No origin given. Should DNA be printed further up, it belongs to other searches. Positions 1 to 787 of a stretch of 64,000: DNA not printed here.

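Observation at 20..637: Eukaryote-like CE-clan (Ulp1/deSUMOylase/deubiquitinase-type) protease candidate with a C10/G10 homopolymer in its coding sequence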

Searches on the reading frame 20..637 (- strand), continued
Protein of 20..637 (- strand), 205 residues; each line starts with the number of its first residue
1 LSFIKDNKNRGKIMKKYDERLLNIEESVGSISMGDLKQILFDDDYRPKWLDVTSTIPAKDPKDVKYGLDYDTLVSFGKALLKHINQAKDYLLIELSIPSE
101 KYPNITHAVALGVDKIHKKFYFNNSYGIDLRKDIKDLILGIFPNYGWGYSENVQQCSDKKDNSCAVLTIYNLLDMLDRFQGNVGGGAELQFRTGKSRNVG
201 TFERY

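Call 41: find_homologous_proteins(query=A3, max_evalue=0.001)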
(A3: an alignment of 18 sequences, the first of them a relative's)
Query A3 (18 sequences) (249 aa, profile of the alignment): 4 proteins with E <= 0.001 among 5398 candidates.
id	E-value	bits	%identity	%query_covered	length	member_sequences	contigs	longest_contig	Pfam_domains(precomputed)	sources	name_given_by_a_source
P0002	3.2e-76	274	100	100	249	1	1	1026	-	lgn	-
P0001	7.6e-55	204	68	67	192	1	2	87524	-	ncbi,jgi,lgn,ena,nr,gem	ncbi:MAG: hypothetical protein FWF97_01350 [Alphaproteobacteria bacterium]|nr:hypothetical protein [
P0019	5.5e-54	202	27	39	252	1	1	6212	-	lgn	-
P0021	7.0e-29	119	33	33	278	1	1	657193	-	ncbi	ncbi:MAG: hypothetical protein R3E13_09545 [Alphaproteobacteria bacterium]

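Call 44: find_related_loci(query=A4, collection=genome_contigs, flank=6000)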
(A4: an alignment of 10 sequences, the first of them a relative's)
Query A4 (249 aa) in genome_contigs; peptide patterns used: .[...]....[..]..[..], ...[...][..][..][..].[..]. (x = any residue, [..] = any of these).
43 stretches matched a pattern; 11 encode a relative of the query (tblastn E <= 1e-3); 11 distinct loci.
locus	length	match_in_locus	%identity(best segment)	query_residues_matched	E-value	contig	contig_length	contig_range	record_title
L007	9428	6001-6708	34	17-247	7e-32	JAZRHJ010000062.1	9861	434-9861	MAG: Alphaproteobacteria bacterium isolate T1900045482_YK20190176.MAGScoT_cleanbin_000025 SGB_7325_k141_3346200, whole g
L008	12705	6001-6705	35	17-241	1e-31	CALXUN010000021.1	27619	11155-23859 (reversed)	MAG: uncultured Alphaproteobacteria bacterium isolate BRZ_FB__bin86 genome assembly, contig: BRZ_FB__NODE_2194_length_27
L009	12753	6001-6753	33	3-246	1e-26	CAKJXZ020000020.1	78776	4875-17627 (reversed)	Proteobacteria bacterium isolate MAG-R073 genome assembly, contig: k141_124289, whole genome shotgun sequence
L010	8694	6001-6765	30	6-247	1e-26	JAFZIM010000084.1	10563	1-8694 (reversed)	MAG: Alphaproteobacteria bacterium isolate RGIG7797 Water_buffalos_Reticulum-1__c765710, whole genome shotgun sequence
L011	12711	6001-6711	32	17-242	1e-26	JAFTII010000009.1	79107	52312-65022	MAG: Alphaproteobacteria bacterium isolate RGIG3845 Roe_deer_Cecum-1__c164362, whole genome shotgun sequence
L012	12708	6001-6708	32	17-242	3e-26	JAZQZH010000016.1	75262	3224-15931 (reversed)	MAG: Alphaproteobacteria bacterium isolate T1900045157_TC20190151.MAGScoT_cleanbin_000008 SGB_4990_k141_4562957, whole g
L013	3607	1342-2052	30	17-242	1e-25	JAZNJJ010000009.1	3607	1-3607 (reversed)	MAG: Alphaproteobacteria bacterium isolate T1900044680_TS20190146.MAGScoT_cleanbin_000022 SGB_1681_k141_475479, whole ge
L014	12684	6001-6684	31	17-234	3e-24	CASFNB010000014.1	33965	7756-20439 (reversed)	uncultured proteobacterium isolate A1_L3_371371_idba_bin.16 genome assembly, contig: A1_L3_371371_idba_bin.16.fa_scaffol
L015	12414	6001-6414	37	55-192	2e-21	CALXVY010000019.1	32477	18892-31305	MAG: uncultured Alphaproteobacteria bacterium isolate BRZ_KI__bin16 genome assembly, contig: BRZ_KI__NODE_1887_length_32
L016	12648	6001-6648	30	50-243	1e-19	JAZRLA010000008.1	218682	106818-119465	MAG: Candidatus Enterousia sp. isolate T1900045443_YK20190134.MAGScoT_cleanbin_000016 SGB_7130_k141_1380587, whole genom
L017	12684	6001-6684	32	17-234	1e-24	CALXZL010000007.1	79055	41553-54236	MAG: uncultured Alphaproteobacteria bacterium isolate BRZ_FT__bin57 genome assembly, contig: BRZ_FT__NODE_550_length_790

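Call 52: list_cluster_members(proteins=[P0001, P0014, P0002])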
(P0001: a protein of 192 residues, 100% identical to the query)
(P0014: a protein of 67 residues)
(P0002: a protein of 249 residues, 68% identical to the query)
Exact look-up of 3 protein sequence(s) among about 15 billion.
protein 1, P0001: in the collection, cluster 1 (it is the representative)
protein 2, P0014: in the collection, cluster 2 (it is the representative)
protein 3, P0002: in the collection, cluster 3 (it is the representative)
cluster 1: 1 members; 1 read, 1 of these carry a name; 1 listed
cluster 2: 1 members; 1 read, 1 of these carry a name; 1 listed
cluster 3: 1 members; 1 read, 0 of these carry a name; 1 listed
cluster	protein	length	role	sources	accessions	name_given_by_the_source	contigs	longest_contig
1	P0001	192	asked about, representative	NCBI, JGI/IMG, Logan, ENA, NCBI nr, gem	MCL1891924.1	MAG: hypothetical protein FWF97_01350 [Alphaproteobacteria bacterium] | hypothetical protein [Alphaproteobacteria bacterium]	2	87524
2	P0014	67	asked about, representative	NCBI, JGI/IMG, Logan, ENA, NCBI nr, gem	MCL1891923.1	MAG: hypothetical protein FWF97_01345 [Alphaproteobacteria bacterium] | hypothetical protein [Alphaproteobacteria bacterium]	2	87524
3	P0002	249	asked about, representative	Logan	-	-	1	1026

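Call 53: search_solved_structures(query=P0020, max_evalue=10, show_alignments=5)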
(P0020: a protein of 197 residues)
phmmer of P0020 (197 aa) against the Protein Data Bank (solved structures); distinct sequences matched with E-value up to 10: 5.
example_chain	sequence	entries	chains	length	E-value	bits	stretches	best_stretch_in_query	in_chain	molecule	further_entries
6ups_A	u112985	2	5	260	2.1e-05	27.7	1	79-155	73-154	ULP_PROTEASE domain-containing protein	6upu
8efx_A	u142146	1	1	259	3.4e-05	27.1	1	79-155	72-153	OtDUB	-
5ham_A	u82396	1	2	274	0.0017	21.6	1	121-156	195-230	RickCE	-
1vhd_A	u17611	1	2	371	1.5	11.9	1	105-152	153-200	alcohol dehydrogenase, iron-containing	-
1o2d_A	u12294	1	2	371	1.5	11.9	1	105-152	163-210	Alcohol dehydrogenase, iron-containing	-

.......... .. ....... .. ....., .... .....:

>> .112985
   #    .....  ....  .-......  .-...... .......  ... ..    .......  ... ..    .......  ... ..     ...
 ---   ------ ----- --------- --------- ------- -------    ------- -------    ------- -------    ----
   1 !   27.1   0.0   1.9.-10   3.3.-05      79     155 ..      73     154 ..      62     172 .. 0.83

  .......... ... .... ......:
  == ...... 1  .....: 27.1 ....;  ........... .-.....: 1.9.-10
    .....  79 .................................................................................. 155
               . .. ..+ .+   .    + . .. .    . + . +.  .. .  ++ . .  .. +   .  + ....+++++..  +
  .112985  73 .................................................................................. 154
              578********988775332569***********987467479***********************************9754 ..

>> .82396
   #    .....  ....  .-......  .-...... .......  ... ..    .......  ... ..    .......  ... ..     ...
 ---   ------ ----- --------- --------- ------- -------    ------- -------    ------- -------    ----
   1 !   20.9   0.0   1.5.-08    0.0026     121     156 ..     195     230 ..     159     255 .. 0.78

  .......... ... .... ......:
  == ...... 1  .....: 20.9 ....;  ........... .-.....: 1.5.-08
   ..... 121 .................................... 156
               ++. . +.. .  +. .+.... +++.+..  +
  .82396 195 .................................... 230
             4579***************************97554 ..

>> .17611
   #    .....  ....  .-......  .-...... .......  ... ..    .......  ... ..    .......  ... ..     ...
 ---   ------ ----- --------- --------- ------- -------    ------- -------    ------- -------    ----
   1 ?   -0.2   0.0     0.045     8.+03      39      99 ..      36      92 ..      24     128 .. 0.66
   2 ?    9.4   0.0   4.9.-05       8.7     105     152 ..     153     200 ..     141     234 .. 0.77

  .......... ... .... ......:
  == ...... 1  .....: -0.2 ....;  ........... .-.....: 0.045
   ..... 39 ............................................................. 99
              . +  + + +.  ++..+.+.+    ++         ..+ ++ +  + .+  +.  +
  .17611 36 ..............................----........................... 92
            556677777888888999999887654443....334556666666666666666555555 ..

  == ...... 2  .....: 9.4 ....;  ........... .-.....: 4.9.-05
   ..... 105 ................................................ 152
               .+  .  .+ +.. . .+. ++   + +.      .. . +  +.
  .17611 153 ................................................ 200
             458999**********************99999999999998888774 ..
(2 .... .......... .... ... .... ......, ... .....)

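Call 54: search_solved_structures(query=P0017, max_evalue=10, show_alignments=5)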
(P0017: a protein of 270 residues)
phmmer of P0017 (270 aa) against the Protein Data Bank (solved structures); distinct sequences matched with E-value up to 10: 9.
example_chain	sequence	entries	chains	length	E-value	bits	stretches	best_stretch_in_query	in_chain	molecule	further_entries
2o4x_A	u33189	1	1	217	0.014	18.3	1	92-164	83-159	Staphylococcal nuclease domain-containing protein 1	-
5m9o_A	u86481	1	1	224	0.015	18.2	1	92-164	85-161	Staphylococcal nuclease domain-containing protein 1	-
2hqe_A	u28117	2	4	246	0.018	17.9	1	92-164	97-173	P100 Co-activator tudor domain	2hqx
3omc_A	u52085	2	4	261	0.02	17.8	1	92-164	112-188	Staphylococcal nuclease domain-containing protein 1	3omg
3bdl_A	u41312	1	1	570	0.063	16.2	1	92-164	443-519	Staphylococcal nuclease domain-containing protein 1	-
5ham_A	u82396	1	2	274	0.31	13.9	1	87-150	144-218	RickCE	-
8d3l_E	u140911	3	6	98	0.96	12.3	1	188-245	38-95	CRISPR-associated endonuclease Cas2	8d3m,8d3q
4es1_A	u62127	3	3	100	1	12.2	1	188-245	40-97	BH0342 protein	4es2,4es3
8d3p_E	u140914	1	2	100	1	12.2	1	188-245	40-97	CRISPR-associated endonuclease Cas2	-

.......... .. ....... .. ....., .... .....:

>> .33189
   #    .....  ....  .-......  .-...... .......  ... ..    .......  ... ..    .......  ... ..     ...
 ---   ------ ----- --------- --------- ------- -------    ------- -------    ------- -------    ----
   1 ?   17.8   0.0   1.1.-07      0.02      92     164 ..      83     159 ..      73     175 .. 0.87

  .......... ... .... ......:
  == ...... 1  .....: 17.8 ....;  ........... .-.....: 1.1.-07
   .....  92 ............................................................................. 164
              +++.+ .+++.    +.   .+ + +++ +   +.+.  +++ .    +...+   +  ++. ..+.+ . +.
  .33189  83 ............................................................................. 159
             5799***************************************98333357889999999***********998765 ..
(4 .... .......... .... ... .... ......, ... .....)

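Call 65: find_homologous_proteins(query=P0020, max_evalue=0.001)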
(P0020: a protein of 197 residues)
Query P0020 (197 aa): 1 proteins with E <= 0.001 among 123 candidates.
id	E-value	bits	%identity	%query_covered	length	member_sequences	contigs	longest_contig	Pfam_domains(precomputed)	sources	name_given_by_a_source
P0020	1.6e-129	447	100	100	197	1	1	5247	PF22179.2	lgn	-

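Call 72: search_protein_families(library=pfam, proteins=[L007:4901-5830:-, L007:6796-7968:-, L008:4792-5652:+, L008:7336-7803:+, L009:5430-5969:+, L009:7043-7354:+, L011:4418-5650:-, L011:7406-8047:-, L016:5449-5967:-, L016:6730-7773:-], max_evalue=0.001)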
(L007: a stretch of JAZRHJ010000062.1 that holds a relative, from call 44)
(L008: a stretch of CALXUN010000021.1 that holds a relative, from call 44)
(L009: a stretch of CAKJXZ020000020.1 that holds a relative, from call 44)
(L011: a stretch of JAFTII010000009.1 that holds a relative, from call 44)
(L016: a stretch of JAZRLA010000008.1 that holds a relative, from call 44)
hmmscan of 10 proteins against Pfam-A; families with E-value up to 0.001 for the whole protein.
L007:4901-5830:- (309 aa): 2 families
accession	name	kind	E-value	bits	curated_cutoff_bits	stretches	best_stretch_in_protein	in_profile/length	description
PF07722.19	Peptidase_C26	-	9.4e-16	58.7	20.5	1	65-271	21-219/219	Peptidase C26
PF00117.34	GATase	-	5e-13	49.6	22.8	1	64-284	4-185/190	Glutamine amidotransferase class-I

L007:6796-7968:- (390 aa): 5 families
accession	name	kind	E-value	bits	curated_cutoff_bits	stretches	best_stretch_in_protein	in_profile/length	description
PF19583.5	ODP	-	5.2e-19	69.3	27.2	1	34-220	2-194/194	ODP family beta lactamase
PF00753.33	Lactamase_B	-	1e-08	35.8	22.7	1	64-177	36-159/196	Metallo-beta-lactamase superfamily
PF12724.12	Flavodoxin_5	-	1.4e-08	35.7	27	1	249-381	2-128/145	Flavodoxin domain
PF03358.20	FMN_red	-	4.8e-06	26.7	24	1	272-367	42-147/152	NADPH-dependent FMN reductase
PF00258.30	Flavodoxin_1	-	0.00034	21.2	25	1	249-355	1-116/143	Flavodoxin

L008:4792-5652:+ (286 aa): 0 families

L008:7336-7803:+ (155 aa): 3 families
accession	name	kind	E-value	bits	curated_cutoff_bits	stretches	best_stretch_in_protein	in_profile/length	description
PF08239.17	SH3_3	-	4e-13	49.8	27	1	34-82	2-52/54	Bacterial SH3 domain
PF14373.11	Imm_superinfect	-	9.9e-08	32.2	27.9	1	110-148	2-42/42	Superinfection immunity protein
PF06347.19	SH3_4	-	7e-05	23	24.1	1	35-83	5-54/56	Bacterial SH3 domain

L009:5430-5969:+ (179 aa): 1 family
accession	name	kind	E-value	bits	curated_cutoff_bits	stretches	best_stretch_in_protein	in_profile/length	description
PF14659.12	Phage_int_SAM_3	-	0.00021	21.9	22.6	0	95-145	1-53/58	Phage integrase, N-terminal SAM-like domain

L009:7043-7354:+ (103 aa): 0 families

L011:4418-5650:- (410 aa): 0 families

L011:7406-8047:- (213 aa): 1 family
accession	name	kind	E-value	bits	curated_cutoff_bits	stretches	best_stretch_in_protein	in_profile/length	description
PF02661.23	Fic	-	3.1e-14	54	24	1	55-140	5-93/93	Fic/DOC family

L016:5449-5967:- (172 aa): 0 families

L016:6730-7773:- (347 aa): 1 family
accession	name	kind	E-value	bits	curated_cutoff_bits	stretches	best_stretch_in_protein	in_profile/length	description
PF13310.11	Virulence_RhuM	-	3.5e-105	351.3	33.7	1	80-333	2-249/252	Virulence protein RhuM family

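Call 74: fold_search(model_id=the predicted structure, library=viral)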
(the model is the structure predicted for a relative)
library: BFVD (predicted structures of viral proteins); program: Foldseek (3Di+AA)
matches with E <= 10: 552; with E <= 0.001: 49
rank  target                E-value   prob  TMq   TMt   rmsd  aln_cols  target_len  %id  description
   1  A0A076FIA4            1.1e-06  1.00  0.45  0.52   7.5       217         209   16  Putative SUMO-1-specific cysteine protease [Aureococcus anophagefferens virus]
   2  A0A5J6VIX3            2.5e-06  1.00  0.45  0.27   5.3       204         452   12  Ubiquitin-like protease family profile domain-containing protein [Megaviridae environmental sample]
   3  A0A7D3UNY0            5.7e-06  1.00  0.42  0.49   6.8       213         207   14  Uncharacterized protein [Fadolivirus FV1/VV64]
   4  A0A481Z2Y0            1.2e-05  1.00  0.41  0.39   8.1       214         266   11  Ubiquitin-like protease family profile domain-containing protein [Pithovirus LCPAC101]
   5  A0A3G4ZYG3            1.8e-05  0.99  0.30  0.14  16.2       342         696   13  Ankyrin repeat protein [Edafosvirus sp.]
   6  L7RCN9                3.0e-05  1.00  0.39  0.45   5.4       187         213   15  Ulp1 protease (Eukaryotic) [Acanthamoeba polyphaga moumouvirus]
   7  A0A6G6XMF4            3.6e-05  1.00  0.42  0.33   6.5       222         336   13  (no name in the UniProt tables at hand)
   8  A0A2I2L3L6            3.6e-05  1.00  0.38  0.35   7.9       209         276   14  Uncharacterized protein [Orpheovirus IHUMI-LCC2]
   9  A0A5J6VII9            4.0e-05  1.00  0.35  0.17  12.3       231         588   15  Ankyrin repeat containing protein [Megaviridae environmental sample]
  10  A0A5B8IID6            4.5e-05  1.00  0.33  0.29  12.4       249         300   10  Uncharacterized protein [Mimiviridae sp. ChoanoV1]
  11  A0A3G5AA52            4.8e-05  1.00  0.39  0.32   9.6       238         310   14  Uncharacterized protein [Homavirus sp.]
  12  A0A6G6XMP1            5.1e-05  1.00  0.43  0.27   6.2       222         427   12  (no name in the UniProt tables at hand)
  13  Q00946                8.2e-05  1.00  0.44  0.41   5.2       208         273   10  Cysteine protease S273R [African swine fever virus (strain Badajoz 1971 Vero-adapted)]
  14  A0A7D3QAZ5            1.0e-04  1.00  0.44  0.61   5.7       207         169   11  (no name in the UniProt tables at hand)
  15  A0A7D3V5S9            1.0e-04  1.00  0.40  0.35   7.1       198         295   14  Uncharacterized protein [Fadolivirus FV1/VV64]
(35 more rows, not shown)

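Call 75: find_encoding_contigs(protein=P0021, flank=8000, max_places=2)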
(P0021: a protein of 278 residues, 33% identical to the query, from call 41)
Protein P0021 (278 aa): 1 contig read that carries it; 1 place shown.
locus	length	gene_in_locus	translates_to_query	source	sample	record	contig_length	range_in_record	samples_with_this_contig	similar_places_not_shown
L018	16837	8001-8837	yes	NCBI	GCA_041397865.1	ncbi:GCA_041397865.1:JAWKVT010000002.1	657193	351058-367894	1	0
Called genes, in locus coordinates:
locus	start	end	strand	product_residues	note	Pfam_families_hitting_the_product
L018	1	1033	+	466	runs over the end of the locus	PF01225:Mur_ligase, PF08245:Mur_ligase_M, PF02875:Mur_ligase_C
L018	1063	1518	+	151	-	-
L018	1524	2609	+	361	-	PF10555:MraY_sig1 (weak), PF00953:Glycos_transf_4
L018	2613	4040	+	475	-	PF02875:Mur_ligase_C (faint), PF21799:MurD-like_N, PF08245:Mur_ligase_M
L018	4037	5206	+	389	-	PF01098:FTSW_RODA_SPOVE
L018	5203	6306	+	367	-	PF03033:Glyco_transf_28, PF04101:Glyco_tran_28_C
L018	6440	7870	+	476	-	PF01225:Mur_ligase, PF08245:Mur_ligase_M, PF02875:Mur_ligase_C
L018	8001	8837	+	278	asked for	-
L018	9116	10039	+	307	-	PF01565:FAD_binding_4, PF02873:MurB_C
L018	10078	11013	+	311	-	-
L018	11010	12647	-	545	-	PF08245:Mur_ligase_M, PF02875:Mur_ligase_C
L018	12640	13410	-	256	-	PF06342:DUF1057 (weak), PF12146:Hydrolase_4, PF00561:Abhydrolase_1, PF12697:Abhydrolase_6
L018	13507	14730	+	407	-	PF01820:Dala_Dala_lig_N, PF02222:ATP-grasp (faint), PF07478:Dala_Dala_lig_C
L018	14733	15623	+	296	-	PF08478:POTRA_1, PF03799:FtsQ_DivIB_C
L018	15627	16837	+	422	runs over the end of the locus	PF02491:SHS2_FTSA, PF11104:PilM_2 (weak), PF06723:MreB_Mbl, PF14450:FtsA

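Call 76: find_encoding_contigs(protein=P0019, flank=8000, max_places=2)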
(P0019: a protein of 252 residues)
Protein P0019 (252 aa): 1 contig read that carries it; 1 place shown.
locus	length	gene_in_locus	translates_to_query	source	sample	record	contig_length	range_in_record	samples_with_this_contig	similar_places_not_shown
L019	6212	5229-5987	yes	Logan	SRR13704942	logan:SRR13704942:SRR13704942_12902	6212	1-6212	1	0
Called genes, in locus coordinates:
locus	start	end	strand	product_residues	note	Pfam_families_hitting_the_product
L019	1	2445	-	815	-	?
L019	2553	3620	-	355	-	PF13439:Glyco_transf_4, PF13579:Glyco_trans_4_4, PF20706:GT4-conflict, PF00534:Glycos_transf_1, PF13692:Glyco_trans_1_4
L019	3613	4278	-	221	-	-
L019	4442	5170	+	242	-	-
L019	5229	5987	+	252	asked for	-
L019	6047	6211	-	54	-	?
